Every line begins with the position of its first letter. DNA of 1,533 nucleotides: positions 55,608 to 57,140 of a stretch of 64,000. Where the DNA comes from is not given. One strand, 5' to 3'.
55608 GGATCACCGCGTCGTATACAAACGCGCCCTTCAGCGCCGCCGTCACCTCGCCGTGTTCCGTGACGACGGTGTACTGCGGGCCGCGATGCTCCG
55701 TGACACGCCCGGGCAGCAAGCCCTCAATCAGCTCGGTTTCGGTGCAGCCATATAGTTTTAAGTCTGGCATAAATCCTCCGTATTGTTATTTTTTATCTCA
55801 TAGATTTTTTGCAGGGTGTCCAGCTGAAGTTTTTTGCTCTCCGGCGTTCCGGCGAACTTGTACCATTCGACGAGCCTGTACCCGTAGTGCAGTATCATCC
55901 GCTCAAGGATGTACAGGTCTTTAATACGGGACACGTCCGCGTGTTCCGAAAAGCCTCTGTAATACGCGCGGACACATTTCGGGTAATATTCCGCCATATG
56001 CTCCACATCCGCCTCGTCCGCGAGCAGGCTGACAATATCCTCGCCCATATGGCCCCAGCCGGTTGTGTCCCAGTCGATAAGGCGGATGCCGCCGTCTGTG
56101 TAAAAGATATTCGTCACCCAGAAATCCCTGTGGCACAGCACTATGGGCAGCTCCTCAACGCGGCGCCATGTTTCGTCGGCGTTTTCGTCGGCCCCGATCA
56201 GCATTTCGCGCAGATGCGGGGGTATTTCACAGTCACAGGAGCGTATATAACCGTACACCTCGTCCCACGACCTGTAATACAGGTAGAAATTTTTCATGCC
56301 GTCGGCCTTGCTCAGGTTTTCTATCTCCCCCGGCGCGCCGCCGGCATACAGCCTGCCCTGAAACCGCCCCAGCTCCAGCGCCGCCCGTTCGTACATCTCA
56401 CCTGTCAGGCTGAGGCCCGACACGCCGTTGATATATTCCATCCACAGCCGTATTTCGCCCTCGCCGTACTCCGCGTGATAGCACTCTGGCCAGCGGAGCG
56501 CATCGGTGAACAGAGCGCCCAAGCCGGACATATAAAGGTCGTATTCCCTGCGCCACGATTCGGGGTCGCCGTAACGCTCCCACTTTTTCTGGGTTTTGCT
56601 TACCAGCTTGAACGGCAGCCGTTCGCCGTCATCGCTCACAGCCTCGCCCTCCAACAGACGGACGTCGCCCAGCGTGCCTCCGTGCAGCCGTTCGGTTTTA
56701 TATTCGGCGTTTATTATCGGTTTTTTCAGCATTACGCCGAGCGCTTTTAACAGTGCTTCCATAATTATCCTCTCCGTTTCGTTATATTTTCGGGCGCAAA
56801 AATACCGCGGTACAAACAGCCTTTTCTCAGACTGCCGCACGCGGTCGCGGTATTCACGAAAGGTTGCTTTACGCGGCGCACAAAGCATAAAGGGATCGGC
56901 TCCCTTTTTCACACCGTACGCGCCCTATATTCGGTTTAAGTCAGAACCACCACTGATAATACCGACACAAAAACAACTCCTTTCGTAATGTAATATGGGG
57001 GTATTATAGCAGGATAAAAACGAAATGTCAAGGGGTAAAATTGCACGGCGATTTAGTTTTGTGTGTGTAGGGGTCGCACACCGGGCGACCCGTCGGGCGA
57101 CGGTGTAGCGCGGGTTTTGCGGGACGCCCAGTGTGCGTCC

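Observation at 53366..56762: Translationally coupled four-gene operon: APH-fold kinase, RsgA-paralog GTPase, RNHCP zinc-ribbon protein, tandem GNAT acetyltransferase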

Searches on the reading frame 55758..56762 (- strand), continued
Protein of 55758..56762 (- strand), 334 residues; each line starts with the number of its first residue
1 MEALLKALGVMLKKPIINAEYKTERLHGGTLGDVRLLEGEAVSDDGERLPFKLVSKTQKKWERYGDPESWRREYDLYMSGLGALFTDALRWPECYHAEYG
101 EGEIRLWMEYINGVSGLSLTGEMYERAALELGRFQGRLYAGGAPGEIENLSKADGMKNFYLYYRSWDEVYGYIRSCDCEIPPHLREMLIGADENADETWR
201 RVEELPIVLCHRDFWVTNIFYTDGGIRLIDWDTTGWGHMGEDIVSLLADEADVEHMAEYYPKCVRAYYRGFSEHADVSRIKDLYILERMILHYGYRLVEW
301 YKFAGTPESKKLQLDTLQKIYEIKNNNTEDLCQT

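Call 70: fold_search(model_id=the predicted structure, library=pdb)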
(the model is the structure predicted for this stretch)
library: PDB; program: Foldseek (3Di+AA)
matches with E <= 10: 1476; with E <= 0.001: 111
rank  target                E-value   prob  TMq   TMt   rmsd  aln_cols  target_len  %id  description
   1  3jr1_A                2.9e-06  1.00  0.46  0.51   7.3       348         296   14  Crystal structure of Putative fructosamine-3-kinase (YP_719053.1) from HAEMOPHILUS SOMNUS 129PT at 2.32 A resolution (released 2009-09-15)
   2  6ch4_A                7.5e-06  1.00  0.45  0.49   8.7       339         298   14  Aminoglycoside Phosphotransferase (2'')-Ia S376N mutant in complex with GMPPNP and Magnesium (released 2018-04-11)
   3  3jr1_B                7.5e-06  1.00  0.44  0.49   8.1       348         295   15  Crystal structure of Putative fructosamine-3-kinase (YP_719053.1) from HAEMOPHILUS SOMNUS 129PT at 2.32 A resolution (released 2009-09-15)
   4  2ckq_B                1.5e-05  1.00  0.45  0.44   8.4       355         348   15  Crystal structure of Human Choline Kinase alpha 2 in complex with Phosphocholine (released 2006-10-04)
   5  5iqi_B                1.6e-05  1.00  0.42  0.47   8.9       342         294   14  Aminoglycoside Phosphotransferase (2'')-Ia (CTD of AAC(6')-Ie/APH(2'')-Ia) Y237F mutant in complex with GMPPNP and Mag (released 2016-05-25)
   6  6cgg_B                1.6e-05  1.00  0.43  0.47   8.9       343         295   14  Aminoglycoside Phosphotransferase (2'')-Ia in complex with GMPPNP, Magnesium, and Arbekacin (released 2018-04-11)
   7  6c5u_A                1.7e-05  1.00  0.39  0.43   9.0       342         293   14  Aminoglycoside Phosphotransferase (2'')-Ia in complex with GMPPNP, Magnesium, and Ribostamycin, Alternate form (released 2018-04-11)
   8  5iqe_A                1.7e-05  1.00  0.43  0.47   9.2       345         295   14  Aminoglycoside Phosphotransferase (2'')-Ia (CTD of AAC(6')-Ie/APH(2'')-Ia) in complex with GMPPNP, Magnesium, and Neom (released 2016-05-25)
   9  5byl_C                1.9e-05  1.00  0.43  0.48   9.5       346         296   14  Aminoglycoside Phosphotransferase (2'')-Ia (CTD of AAC(6')-Ie/APH(2'')-Ia) in complex with GMPPCP and Magnesium (released 2016-05-25)
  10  6ch4_C                2.1e-05  1.00  0.44  0.48   8.9       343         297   13  Aminoglycoside Phosphotransferase (2'')-Ia S376N mutant in complex with GMPPNP and Magnesium (released 2018-04-11)
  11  5iqi_C                2.4e-05  1.00  0.45  0.49   8.7       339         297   14  Aminoglycoside Phosphotransferase (2'')-Ia (CTD of AAC(6')-Ie/APH(2'')-Ia) Y237F mutant in complex with GMPPNP and Mag (released 2016-05-25)
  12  6c5u_B                2.5e-05  1.00  0.41  0.46   9.0       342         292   15  Aminoglycoside Phosphotransferase (2'')-Ia in complex with GMPPNP, Magnesium, and Ribostamycin, Alternate form (released 2018-04-11)
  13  6cey_C                2.5e-05  1.00  0.40  0.45   9.3       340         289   13  Aminoglycoside Phosphotransferase (2'')-Ia in complex with GMPPNP, Magnesium, and Lividomycin moieties (released 2018-04-11)
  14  4feu_A                2.5e-05  1.00  0.32  0.40  11.8       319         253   15  Crystal structure of the aminoglycoside phosphotransferase APH(3')-Ia, with substrate kanamycin and small molecule inh (released 2012-06-20)
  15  5iqc_C                2.9e-05  1.00  0.43  0.47   9.2       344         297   14  Aminoglycoside Phosphotransferase (2'')-Ia (CTD of AAC(6')-Ie/APH(2'')-Ia) in complex with GMPPNP, Magnesium, and Gent (released 2016-05-25)
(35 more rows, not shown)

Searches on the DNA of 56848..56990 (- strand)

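Call 98: build_rna_model(alignment_id=A3, structure=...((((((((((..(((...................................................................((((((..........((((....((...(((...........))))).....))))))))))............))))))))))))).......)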
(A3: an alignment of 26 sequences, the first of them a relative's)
Model R1 built from alignment A3 (26 sequences, 180 columns); structure: as given.
model positions 141; base pairs 28; branch points 0; effective number of sequences 6.84; information 0.59 bits per position. Calibrated on 0.2 Mb of random sequence (short: E-values are rough).
structure used (alignment columns):
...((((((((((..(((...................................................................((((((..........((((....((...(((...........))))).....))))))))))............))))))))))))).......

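Call 99: search_with_rna_model(model_id=R1, sources=[window, L081, L083, L084, L087, L088, L089, L090, L091, L092, L093, L094, L095, L096, L097, L098, L099, L100, L101, L102, L103, L104, L105, L106, L107, L108, L109, L110, L111, L112, L113, L114, L115, L116, L117, L118, L119, L120, L121, L122, L123, L124, L125, L126, L127, L128, L129, L130, L131, L132, L133, L134, L135, L136, L137, L138, L139, L140, L141, L142, L143, L144, L145, L146, L147, L148, L149, L150, L151, L152, L153, L154, L155, L156, L157, L158, L159, L160, L161, L162, L163, L164, L165, L166, L001, L002, L003, L004, L007, L009, L010, L011, L013, L015, L016, L024, L027, L054, L063, L072], max_evalue=0.001, make_alignment=true)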
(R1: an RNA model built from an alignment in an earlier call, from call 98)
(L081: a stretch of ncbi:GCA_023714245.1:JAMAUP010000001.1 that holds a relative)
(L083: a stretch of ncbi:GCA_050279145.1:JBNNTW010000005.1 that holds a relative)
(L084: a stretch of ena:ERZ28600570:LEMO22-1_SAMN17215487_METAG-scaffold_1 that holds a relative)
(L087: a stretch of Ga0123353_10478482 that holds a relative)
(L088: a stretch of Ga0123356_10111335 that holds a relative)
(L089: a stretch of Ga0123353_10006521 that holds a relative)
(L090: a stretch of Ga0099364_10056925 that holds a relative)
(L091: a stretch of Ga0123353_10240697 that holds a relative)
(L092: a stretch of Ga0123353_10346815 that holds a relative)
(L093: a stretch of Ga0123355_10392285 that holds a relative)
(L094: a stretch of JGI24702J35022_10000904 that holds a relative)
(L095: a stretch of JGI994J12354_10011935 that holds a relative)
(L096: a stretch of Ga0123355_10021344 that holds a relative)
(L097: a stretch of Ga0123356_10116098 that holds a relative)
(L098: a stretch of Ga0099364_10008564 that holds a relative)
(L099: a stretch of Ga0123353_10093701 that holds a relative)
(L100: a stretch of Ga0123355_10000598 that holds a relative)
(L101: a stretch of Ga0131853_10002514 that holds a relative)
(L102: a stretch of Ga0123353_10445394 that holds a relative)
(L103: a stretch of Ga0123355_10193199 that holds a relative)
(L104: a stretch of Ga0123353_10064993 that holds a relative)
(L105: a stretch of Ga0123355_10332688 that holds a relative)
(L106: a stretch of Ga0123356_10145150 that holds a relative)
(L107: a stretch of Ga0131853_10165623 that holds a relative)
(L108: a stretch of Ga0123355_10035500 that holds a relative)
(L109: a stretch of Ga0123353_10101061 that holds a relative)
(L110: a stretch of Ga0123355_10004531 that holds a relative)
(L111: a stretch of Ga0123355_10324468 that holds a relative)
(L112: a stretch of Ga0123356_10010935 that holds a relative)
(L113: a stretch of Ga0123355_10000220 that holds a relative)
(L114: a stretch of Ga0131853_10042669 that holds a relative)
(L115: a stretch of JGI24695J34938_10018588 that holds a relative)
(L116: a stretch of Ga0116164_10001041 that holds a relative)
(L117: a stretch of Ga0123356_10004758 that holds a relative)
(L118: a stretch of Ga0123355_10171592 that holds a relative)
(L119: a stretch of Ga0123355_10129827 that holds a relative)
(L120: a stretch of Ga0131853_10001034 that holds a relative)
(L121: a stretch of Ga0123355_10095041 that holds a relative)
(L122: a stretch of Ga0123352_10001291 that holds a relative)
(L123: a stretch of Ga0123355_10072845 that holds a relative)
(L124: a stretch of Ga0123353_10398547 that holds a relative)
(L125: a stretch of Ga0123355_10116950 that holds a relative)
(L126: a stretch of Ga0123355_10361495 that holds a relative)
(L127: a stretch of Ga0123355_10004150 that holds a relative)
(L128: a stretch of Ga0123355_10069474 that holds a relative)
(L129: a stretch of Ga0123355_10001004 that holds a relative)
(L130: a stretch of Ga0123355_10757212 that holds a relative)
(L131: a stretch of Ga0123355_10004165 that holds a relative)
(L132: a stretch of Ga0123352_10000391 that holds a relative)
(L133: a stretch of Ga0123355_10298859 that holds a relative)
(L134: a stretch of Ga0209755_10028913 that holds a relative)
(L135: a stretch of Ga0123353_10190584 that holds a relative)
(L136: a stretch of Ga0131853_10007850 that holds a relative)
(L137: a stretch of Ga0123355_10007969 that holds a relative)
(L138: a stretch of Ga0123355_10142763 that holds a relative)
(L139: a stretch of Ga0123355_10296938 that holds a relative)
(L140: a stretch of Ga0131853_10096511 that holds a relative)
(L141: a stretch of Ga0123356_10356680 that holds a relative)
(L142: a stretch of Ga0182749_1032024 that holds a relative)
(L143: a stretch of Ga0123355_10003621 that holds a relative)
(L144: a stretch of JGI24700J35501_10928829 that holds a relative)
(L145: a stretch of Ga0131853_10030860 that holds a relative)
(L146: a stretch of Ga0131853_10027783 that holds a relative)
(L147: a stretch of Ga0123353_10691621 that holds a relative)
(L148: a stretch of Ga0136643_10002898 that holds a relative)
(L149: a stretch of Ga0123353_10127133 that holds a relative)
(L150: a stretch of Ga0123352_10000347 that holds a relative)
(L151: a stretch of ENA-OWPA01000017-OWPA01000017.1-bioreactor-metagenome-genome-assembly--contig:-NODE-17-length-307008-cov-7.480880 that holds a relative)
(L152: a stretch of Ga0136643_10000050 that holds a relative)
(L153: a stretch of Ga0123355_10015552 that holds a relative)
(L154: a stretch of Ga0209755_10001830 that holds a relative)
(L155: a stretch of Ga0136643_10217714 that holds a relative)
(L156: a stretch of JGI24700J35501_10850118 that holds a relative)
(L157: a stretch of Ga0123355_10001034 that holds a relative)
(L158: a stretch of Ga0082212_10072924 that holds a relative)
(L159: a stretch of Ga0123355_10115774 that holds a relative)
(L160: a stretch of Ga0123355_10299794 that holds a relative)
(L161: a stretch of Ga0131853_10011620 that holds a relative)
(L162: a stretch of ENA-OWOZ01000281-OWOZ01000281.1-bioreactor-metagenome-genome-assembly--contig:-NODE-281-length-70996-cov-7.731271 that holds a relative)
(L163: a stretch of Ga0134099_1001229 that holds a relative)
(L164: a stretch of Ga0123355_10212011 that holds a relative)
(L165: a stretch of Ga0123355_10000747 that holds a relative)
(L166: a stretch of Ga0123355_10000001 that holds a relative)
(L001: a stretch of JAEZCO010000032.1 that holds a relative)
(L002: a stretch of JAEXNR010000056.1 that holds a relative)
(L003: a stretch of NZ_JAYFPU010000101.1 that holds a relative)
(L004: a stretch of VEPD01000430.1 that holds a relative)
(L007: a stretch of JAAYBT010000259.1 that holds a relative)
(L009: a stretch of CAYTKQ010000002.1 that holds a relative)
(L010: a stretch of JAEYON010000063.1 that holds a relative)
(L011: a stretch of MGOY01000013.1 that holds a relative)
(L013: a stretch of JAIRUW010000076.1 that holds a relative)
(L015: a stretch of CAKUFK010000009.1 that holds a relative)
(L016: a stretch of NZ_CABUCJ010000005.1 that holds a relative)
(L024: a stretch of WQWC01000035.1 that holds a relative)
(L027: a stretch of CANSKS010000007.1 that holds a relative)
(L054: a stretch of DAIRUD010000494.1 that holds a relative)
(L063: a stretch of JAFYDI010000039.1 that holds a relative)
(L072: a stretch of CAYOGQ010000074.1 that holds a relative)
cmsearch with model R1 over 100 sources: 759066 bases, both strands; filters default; matches with E-value up to 0.001: 79.
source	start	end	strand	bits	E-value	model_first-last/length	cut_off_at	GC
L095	2138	2277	+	123.6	1.4e-22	1-141/141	no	0.42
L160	68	211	+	120.4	6.6e-22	1-141/141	no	0.43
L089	1201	1347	+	116.1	5e-21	1-141/141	no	0.44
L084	5731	5868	+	111.8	3.9e-20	1-141/141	no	0.41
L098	4800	4947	+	108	2.3e-19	1-141/141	no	0.44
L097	735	879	+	107.1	3.5e-19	1-141/141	no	0.43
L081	5671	5844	+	106.7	4.4e-19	1-141/141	no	0.36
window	56848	56990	-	105.4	8e-19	1-141/141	no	0.47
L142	274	419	+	103.4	2.1e-18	1-141/141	no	0.45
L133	407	539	+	103.2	2.3e-18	1-141/141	no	0.38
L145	2155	2295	+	103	2.5e-18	1-141/141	no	0.4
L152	4570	4704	+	99.5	1.3e-17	1-141/141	no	0.35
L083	5676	5848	+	96.2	6.3e-17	1-141/141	no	0.36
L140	2440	2585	+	95.3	9.5e-17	1-141/141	no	0.43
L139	638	782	+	94.2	1.7e-16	1-141/141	no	0.43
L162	158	296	+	93.9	1.9e-16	1-141/141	no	0.45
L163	2974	3112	+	93.9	1.9e-16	1-141/141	no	0.45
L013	5790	5930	+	93.6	2.2e-16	1-141/141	no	0.49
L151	4569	4723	+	92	4.6e-16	1-141/141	no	0.39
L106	270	409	+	90.6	9.2e-16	1-141/141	no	0.39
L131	4469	4616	+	90.3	1e-15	1-141/141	no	0.43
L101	4778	4936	+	87.9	3.3e-15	1-141/141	no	0.42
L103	496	637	+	86.5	6.2e-15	1-141/141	no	0.39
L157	4654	4806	+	84.8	1.4e-14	1-141/141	no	0.41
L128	1277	1427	+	83.9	2.1e-14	1-141/141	no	0.42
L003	4712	4851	+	83.9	2.2e-14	1-141/141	no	0.45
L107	257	395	+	80.1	1.3e-13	1-141/141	no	0.43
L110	4604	4753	+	79.8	1.5e-13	1-141/141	no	0.41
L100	4715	4863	+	79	2.2e-13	1-141/141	no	0.42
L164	1606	1754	+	78.1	3.4e-13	1-141/141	no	0.44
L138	1223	1369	+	77.9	3.7e-13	1-141/141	no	0.41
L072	4511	4653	+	77.3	4.9e-13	1-141/141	no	0.39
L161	4657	4809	+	77.3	5.1e-13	1-141/141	no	0.41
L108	567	722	+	76.4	7.7e-13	1-141/141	no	0.41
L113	4574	4721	+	74.8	1.6e-12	1-141/141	no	0.4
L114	1438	1579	+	71.1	9.4e-12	1-141/141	no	0.35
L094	4533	4742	+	70.9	1.1e-11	1-141/141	no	0.41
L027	5577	5710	+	69.1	2.4e-11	1-141/141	no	0.43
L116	4742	4875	+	68.8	2.9e-11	1-141/141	no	0.49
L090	1901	2094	+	68.7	2.9e-11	1-141/141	no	0.41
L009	4700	4835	+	68.5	3.3e-11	1-141/141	no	0.49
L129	4769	4916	+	67.8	4.4e-11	1-141/141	no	0.36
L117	4817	4919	+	66.6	7.8e-11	1-141/141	no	0.37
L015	4674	4816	+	64.6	2.1e-10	1-141/141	no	0.51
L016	4627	4764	+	63.7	3.1e-10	1-141/141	no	0.57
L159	570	719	+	60.6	1.4e-09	1-141/141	no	0.4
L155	220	368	+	59.8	2e-09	1-141/141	no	0.4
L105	598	755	+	59.1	2.8e-09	1-141/141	no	0.42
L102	591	707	+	57.6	5.7e-09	1-141/141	no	0.44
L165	4491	4642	+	56.1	1.2e-08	1-141/141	no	0.39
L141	1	109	+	55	1.9e-08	33-141/141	5'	0.44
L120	4669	4814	+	54.9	2.1e-08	1-141/141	no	0.44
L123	3199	3332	+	53.6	3.8e-08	1-141/141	no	0.36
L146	4463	4609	+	53.2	4.7e-08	1-141/141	no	0.42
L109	3013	3163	+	51.8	8.7e-08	1-141/141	no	0.41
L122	194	361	+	51.7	9.3e-08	1-141/141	no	0.38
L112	3040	3196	-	51.3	1.1e-07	1-141/141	no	0.45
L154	4738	4898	+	51.2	1.2e-07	1-141/141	no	0.4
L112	4755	4876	+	50.4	1.7e-07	11-127/141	no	0.44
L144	4733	4860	+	49.5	2.7e-07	1-141/141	no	0.34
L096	4087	4235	+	49.4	2.7e-07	1-141/141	no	0.41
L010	2400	2539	+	48.8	3.7e-07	1-141/141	no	0.38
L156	400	537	+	48.4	4.4e-07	1-141/141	no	0.33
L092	411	581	+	46.8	9.7e-07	1-141/141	no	0.47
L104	3987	4137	+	46.7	9.9e-07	1-141/141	no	0.4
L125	395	521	+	46.7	1e-06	1-141/141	no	0.35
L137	4693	4869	+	45.7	1.6e-06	1-141/141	no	0.37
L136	4667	4880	+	45.5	1.7e-06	1-141/141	no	0.35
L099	2374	2513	+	44.9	2.3e-06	1-141/141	no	0.45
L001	4548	4692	+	43.9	3.8e-06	1-141/141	no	0.41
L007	4628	4771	+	43.7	4.2e-06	1-141/141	no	0.42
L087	1725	1823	+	43.1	5.6e-06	1-101/141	3'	0.39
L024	4586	4712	+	42.4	7.6e-06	9-129/141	no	0.41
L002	4636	4774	+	42.4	7.6e-06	1-141/141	no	0.4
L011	3622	3784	+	39.6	2.8e-05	1-141/141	no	0.33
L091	1245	1401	+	38.9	4.1e-05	1-141/141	no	0.45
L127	4611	4787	+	38.6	4.6e-05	1-141/141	no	0.36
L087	300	454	+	37.4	8.3e-05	1-141/141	no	0.41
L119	639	717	+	37.4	8.3e-05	31-122/141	no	0.39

Alignment A6: 79 matches aligned to the model, 324 columns, each read 5' to 3' on its own strand. Consensus structure (alignment columns), stored with it:
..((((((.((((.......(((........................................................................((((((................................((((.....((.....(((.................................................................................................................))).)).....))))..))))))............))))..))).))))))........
